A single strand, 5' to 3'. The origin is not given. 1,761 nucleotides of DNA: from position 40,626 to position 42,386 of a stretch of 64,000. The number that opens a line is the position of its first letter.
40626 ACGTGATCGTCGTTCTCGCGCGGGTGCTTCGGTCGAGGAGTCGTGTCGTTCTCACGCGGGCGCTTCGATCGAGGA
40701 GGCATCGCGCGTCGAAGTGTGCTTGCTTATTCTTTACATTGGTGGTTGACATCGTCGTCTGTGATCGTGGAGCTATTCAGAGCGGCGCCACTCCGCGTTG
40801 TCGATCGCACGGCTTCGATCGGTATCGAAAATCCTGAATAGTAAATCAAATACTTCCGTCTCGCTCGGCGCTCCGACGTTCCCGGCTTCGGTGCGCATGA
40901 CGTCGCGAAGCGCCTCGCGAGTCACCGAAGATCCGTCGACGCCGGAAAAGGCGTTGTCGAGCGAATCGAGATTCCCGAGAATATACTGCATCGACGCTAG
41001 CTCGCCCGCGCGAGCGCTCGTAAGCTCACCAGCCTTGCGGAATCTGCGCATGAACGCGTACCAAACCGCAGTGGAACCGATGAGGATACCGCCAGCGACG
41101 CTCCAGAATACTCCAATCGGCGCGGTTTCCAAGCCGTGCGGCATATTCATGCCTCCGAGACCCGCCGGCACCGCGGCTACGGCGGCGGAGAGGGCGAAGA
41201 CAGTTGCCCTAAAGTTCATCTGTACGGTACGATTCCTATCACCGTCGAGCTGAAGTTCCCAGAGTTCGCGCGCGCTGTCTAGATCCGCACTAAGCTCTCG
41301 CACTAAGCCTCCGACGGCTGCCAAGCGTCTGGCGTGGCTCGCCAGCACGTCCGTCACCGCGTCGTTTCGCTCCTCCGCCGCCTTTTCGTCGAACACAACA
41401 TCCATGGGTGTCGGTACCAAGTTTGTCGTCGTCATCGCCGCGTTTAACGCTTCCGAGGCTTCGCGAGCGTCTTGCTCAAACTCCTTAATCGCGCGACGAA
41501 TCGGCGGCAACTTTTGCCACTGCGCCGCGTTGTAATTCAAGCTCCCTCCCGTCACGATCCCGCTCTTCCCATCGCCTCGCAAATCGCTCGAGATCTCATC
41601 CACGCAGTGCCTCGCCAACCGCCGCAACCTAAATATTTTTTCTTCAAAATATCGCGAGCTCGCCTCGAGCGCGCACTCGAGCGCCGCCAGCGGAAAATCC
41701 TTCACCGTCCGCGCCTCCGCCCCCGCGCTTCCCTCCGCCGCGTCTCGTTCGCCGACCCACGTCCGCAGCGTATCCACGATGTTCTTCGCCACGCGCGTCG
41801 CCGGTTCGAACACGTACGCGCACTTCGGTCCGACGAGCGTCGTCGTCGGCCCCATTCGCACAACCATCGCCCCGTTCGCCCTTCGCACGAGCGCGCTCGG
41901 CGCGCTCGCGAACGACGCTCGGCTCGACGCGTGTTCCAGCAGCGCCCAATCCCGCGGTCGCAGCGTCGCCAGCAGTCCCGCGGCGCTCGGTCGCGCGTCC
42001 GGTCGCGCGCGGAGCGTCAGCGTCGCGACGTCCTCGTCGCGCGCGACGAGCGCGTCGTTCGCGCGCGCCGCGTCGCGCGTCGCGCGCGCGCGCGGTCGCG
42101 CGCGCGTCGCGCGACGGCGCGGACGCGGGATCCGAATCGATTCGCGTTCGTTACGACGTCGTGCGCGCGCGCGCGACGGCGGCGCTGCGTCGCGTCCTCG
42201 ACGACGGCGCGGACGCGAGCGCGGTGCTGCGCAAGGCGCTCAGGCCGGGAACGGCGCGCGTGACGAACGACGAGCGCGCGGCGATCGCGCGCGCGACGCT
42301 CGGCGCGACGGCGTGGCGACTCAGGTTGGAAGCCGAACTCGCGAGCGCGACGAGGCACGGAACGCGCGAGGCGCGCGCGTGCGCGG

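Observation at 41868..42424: RNA m5C-methyltransferase gene whose conserved N-terminal domain has no ATG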

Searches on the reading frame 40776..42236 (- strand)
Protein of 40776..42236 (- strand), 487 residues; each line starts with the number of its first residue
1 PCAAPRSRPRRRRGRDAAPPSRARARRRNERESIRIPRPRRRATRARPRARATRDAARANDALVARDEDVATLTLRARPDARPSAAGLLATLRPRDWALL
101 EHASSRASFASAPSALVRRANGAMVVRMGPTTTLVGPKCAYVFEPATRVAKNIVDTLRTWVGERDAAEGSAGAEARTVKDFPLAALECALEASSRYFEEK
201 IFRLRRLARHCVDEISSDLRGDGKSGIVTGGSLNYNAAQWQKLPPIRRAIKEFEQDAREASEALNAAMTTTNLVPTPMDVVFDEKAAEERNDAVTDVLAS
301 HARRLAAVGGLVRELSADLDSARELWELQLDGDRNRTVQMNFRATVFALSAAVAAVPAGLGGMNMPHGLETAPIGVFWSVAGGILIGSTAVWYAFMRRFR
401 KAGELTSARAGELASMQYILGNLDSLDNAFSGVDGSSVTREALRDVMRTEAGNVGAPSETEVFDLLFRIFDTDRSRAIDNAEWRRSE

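Call 7: search_protein_families(library=pfam, proteins=[window:40776-42236:-], max_evalue=0.1)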
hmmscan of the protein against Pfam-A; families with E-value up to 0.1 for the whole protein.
window:40776-42236:- (487 aa): 3 families
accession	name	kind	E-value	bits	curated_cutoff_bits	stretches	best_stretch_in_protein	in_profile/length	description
PF13833.12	EF-hand_8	-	0.009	16.2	28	1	437-475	4-39/54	EF-hand domain pair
PF00036.39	EF-hand_1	-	0.032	14.2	25.4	0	463-484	2-23/29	EF hand domain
PF13405.12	EF-hand_6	-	0.064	13.5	25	0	466-485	5-24/30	EF-hand domain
